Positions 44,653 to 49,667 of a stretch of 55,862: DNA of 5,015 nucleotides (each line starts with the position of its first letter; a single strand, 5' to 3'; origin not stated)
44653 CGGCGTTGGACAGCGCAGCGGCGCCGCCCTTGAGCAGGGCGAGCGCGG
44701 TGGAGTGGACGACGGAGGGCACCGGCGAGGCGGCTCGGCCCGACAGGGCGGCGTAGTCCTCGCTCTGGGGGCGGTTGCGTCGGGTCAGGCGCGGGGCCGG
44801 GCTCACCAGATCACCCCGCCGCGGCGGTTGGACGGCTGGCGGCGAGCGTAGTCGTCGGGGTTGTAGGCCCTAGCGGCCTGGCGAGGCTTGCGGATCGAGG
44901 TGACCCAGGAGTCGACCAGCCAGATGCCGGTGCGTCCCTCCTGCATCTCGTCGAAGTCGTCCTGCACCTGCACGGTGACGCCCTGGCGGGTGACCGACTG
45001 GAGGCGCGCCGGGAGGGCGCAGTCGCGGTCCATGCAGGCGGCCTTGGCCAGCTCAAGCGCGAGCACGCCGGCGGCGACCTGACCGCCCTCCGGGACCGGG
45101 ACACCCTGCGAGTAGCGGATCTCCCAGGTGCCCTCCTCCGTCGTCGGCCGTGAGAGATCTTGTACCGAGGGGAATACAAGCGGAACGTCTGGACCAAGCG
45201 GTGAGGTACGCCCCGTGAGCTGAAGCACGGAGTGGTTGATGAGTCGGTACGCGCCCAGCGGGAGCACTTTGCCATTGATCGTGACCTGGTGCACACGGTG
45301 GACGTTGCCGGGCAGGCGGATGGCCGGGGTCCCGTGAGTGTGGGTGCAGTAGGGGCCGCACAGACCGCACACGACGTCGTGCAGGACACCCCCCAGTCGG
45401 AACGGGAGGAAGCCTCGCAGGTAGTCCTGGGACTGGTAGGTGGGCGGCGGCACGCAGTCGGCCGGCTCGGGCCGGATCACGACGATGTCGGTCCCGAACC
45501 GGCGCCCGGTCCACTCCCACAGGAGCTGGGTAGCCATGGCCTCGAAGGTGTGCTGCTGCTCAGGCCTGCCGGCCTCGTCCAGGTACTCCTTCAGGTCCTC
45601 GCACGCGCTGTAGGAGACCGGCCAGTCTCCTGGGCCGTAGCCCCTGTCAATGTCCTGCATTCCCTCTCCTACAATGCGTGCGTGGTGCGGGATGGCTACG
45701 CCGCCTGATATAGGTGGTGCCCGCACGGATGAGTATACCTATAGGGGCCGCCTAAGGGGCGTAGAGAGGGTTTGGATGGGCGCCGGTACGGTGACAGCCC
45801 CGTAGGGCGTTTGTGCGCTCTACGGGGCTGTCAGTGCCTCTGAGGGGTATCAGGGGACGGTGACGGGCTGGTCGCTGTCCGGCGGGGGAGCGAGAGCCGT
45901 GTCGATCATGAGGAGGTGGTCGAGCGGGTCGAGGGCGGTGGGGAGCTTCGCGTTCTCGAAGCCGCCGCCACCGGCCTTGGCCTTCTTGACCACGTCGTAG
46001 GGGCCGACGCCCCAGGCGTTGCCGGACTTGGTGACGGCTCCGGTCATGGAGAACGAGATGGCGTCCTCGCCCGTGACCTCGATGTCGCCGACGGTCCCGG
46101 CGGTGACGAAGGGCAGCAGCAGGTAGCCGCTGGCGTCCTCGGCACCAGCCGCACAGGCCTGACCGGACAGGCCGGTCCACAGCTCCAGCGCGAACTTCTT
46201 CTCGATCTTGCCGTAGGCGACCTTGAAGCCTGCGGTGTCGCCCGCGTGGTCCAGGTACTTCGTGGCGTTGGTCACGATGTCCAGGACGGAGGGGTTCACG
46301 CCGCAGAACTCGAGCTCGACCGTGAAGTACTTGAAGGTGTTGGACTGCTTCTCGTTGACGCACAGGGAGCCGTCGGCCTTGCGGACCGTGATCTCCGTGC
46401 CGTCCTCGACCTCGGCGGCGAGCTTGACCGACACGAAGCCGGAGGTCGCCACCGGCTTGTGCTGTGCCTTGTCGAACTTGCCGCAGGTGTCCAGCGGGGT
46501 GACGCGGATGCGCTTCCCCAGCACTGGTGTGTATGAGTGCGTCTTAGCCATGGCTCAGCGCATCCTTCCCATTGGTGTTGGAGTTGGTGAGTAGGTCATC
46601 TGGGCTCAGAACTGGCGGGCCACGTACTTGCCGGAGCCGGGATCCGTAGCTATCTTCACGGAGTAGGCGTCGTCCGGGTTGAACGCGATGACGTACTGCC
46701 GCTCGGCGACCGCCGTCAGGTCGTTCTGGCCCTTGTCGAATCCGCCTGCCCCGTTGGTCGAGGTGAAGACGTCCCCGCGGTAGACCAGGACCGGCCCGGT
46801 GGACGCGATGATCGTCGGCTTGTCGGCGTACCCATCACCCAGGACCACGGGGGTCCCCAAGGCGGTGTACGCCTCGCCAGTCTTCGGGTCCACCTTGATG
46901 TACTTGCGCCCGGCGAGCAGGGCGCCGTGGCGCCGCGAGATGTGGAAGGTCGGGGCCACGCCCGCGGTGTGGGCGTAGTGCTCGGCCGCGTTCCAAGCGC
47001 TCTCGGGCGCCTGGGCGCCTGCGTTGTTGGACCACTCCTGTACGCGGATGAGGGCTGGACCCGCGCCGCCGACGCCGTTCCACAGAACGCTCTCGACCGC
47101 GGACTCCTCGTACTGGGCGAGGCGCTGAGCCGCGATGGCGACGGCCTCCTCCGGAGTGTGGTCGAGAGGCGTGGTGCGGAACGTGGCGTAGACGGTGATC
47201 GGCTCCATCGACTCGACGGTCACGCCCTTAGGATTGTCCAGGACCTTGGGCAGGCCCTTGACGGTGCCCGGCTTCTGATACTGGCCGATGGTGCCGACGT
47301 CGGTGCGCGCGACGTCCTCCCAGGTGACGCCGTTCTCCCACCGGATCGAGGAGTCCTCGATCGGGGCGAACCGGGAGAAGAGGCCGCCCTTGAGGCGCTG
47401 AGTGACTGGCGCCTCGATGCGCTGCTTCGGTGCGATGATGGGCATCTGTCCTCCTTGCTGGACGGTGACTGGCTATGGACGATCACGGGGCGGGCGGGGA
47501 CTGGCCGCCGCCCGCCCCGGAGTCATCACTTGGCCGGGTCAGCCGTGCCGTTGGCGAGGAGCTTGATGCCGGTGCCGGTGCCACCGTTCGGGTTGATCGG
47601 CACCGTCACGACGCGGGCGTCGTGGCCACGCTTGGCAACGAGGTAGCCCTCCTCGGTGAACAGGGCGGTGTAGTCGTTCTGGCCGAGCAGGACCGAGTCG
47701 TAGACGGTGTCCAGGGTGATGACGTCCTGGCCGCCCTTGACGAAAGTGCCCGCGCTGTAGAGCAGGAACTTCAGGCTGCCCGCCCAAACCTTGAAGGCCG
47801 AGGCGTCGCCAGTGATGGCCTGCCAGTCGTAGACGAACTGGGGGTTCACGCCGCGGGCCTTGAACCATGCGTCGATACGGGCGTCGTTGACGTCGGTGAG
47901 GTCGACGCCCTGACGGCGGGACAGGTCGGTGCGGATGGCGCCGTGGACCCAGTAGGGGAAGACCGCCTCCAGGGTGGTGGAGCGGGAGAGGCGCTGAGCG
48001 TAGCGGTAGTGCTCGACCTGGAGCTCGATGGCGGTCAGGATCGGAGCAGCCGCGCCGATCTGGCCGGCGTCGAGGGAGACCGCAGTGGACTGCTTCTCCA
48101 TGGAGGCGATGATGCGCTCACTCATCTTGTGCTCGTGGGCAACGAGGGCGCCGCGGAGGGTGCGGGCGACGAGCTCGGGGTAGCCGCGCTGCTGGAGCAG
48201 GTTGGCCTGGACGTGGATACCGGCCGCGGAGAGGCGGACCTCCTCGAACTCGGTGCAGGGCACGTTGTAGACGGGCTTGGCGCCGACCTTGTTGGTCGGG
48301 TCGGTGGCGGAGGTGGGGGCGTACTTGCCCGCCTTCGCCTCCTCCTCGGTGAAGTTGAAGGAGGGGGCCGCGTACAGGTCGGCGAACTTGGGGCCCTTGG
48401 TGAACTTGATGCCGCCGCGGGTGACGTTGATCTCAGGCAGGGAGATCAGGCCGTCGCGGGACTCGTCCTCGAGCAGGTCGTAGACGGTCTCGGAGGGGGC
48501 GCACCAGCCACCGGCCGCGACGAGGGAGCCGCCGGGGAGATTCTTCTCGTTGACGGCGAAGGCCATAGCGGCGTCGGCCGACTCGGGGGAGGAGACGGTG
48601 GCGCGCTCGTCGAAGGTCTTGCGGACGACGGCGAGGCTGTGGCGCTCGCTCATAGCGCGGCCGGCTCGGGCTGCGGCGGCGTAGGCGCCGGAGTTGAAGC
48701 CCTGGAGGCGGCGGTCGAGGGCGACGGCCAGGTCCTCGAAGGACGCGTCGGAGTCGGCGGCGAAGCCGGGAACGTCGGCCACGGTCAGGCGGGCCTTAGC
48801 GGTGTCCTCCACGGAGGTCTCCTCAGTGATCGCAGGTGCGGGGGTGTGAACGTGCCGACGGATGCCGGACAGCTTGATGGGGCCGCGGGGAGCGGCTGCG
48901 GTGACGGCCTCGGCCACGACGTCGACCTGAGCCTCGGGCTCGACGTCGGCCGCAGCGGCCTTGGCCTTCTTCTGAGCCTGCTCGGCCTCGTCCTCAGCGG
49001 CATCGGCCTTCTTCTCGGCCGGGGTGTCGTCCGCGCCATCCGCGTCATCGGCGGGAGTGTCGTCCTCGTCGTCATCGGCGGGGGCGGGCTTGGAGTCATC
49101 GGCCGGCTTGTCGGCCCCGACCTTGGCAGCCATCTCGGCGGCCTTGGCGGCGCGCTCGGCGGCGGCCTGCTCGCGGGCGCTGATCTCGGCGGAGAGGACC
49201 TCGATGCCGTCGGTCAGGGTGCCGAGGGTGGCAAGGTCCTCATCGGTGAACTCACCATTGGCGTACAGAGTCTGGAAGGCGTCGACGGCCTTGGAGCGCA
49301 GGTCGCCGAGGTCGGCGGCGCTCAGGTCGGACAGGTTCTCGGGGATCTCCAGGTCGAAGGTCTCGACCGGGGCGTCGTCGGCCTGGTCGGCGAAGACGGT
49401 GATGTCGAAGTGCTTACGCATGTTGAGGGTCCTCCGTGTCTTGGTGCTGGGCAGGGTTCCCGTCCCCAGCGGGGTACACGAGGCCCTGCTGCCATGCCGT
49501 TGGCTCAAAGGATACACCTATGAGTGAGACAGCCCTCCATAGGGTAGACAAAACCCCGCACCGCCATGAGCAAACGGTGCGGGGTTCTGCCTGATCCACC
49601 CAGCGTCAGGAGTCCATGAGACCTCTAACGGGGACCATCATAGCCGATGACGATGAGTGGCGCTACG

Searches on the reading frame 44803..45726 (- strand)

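Call 12: search_protein_families(library=phrogs, proteins=[window:44803-45726:-], max_evalue=0.00001)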
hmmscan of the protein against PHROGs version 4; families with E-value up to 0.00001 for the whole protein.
window:44803-45726:- (307 aa): 1 family
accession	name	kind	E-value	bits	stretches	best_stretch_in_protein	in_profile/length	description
phrog_783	-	connector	1.1e-55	189.7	1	34-285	4-241/254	head-tail adaptor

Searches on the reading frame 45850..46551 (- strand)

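Call 12: search_protein_families(library=phrogs, proteins=[window:45850-46551:-], max_evalue=0.00001)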
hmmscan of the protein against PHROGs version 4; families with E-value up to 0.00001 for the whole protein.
window:45850-46551:- (233 aa): 1 family
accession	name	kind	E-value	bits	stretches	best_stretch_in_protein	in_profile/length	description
phrog_792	-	tail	3.7e-62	211.6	1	6-231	5-227/350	major tail protein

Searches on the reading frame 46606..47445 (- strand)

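Call 12: search_protein_families(library=phrogs, proteins=[window:46606-47445:-], max_evalue=0.00001)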
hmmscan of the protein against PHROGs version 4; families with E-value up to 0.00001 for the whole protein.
window:46606-47445:- (279 aa): 1 family
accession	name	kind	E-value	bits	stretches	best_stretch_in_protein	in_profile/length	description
phrog_779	-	unknown function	3.2e-34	119.5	1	8-257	12-264/284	-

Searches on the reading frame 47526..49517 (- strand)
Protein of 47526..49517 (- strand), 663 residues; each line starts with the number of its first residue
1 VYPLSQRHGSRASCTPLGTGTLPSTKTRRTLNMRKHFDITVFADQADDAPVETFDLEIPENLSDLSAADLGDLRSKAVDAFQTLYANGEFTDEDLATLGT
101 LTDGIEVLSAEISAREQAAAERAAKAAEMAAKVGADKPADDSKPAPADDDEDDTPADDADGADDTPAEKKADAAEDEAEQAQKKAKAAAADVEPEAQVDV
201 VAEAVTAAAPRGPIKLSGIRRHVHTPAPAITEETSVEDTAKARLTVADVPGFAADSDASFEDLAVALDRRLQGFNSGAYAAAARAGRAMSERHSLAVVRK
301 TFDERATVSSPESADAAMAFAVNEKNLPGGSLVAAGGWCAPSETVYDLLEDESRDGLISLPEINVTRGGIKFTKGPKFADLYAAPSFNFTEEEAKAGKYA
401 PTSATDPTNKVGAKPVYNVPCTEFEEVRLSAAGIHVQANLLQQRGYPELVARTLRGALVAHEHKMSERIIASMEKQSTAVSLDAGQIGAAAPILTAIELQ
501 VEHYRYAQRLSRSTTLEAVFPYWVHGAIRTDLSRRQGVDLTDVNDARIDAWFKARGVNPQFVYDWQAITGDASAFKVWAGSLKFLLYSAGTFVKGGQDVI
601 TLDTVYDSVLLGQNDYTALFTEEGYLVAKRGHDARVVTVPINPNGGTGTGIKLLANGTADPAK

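Call 12: search_protein_families(library=phrogs, proteins=[window:47526-49517:-], max_evalue=0.00001)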
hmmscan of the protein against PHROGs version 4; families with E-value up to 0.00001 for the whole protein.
window:47526-49517:- (663 aa): 1 family
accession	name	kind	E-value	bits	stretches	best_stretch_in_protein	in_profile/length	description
phrog_777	-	head and packaging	1.1e-154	517.9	1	56-652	4-574/580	major head protein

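Call 67: search_dna_similar(query=window:47526-49517:-, collection=phages, mode=protein, max_rows=25)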
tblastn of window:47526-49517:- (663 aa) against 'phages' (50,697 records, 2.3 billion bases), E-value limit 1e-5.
Records with a match: 877; places in all: 877; records where one place covers at least 80% of the query: 1.
Best place of each record, by identity: 80-90% 1; <60% 876.
By first word of the organism name: Mycobacterium 496; Gordonia 198; Microbacterium 131; Arthrobacter 18; Streptomyces 17; Rhodococcus 3; Actinoplanes 2; Curtobacterium 2; Tsukamurella 2; Mycolicibacterium 2; and 6 more.
By host as written in the record: Mycobacterium smegmatis mc2 155 348; Gordonia terrae 3612 155; Mycobacterium smegmatis mc#155 83; Microbacterium foliorum NRRL B-24224 58; Microbacterium foliorum NRRL B-24224 SEA 29; Microbacterium paraoxydans NWU1 27; Gordonia terrae CAG3 16; - 12; and 54 more.
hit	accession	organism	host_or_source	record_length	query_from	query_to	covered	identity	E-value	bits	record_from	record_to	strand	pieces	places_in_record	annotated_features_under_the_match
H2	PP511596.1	Dulem virus 38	Varecia variegata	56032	16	663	83%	89.2%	0e+0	960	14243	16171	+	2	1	major capsid protein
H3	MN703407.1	Microbacterium phage Leaf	Microbacterium paraoxydans NWU1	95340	214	661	68%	52.3%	3e-141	461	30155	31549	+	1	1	60: major capsid hexamer protein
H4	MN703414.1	Microbacterium phage Dewdrop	Microbacterium paraoxydans NWU1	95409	214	661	68%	52.3%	3e-141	461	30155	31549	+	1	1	60: major capsid hexamer protein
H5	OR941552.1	Microbacterium phage MO526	Microbacterium oxydans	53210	214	661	68%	51.8%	2e-130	430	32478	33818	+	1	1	hypothetical protein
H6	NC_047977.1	Microbacterium phage Hendrix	Microbacterium foliorum NRRL B-24224 SEA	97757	251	662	62%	55.7%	1e-141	462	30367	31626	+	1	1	57: major head protein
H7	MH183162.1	Microbacterium phage Hendrix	Microbacterium foliorum NRRL B-24224 SEA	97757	251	662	62%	55.7%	1e-141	462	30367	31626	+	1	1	57: major capsid hexamer protein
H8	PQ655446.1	Microbacterium phage SM23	Microbacterium sp.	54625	214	662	68%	51.1%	5e-133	437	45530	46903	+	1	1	major head protein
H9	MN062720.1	Microbacterium phage FuzzBuster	Microbacterium foliorum NRRL B-24224 SEA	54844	214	662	68%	50.4%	2e-126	418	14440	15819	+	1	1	31: major capsid hexamer protein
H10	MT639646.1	Microbacterium phage Rasputia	Microbacterium foliorum NRRL B-24224 SEA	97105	251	661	62%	54.4%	2e-139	456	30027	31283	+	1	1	56: major capsid hexamer protein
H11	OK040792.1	Microbacterium phage Kozie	Microbacterium paraoxydans NWU1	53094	245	653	62%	54.7%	1e-128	425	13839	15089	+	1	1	23: major capsid protein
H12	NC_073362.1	Microbacterium phage Kozie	Microbacterium paraoxydans NWU1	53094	245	653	62%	54.7%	1e-128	425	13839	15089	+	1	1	23: major capsid protein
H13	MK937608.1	Microbacterium phage Cressida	Microbacterium foliorum NRRL B-24224 SEA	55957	211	653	67%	50.1%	1e-122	407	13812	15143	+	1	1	23: major capsid hexamer protein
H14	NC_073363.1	Microbacterium phage Cressida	Microbacterium foliorum NRRL B-24224 SEA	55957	211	653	67%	50.1%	1e-122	407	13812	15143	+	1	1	23: major capsid hexamer protein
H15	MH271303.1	Microbacterium phage MementoMori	Microbacterium paraoxydans NWU1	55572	211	653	67%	49.8%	1e-121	405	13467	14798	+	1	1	23: major capsid hexamer protein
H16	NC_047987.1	Microbacterium phage MementoMori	Microbacterium paraoxydans NWU1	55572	211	653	67%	49.8%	1e-121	405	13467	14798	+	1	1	23: major head protein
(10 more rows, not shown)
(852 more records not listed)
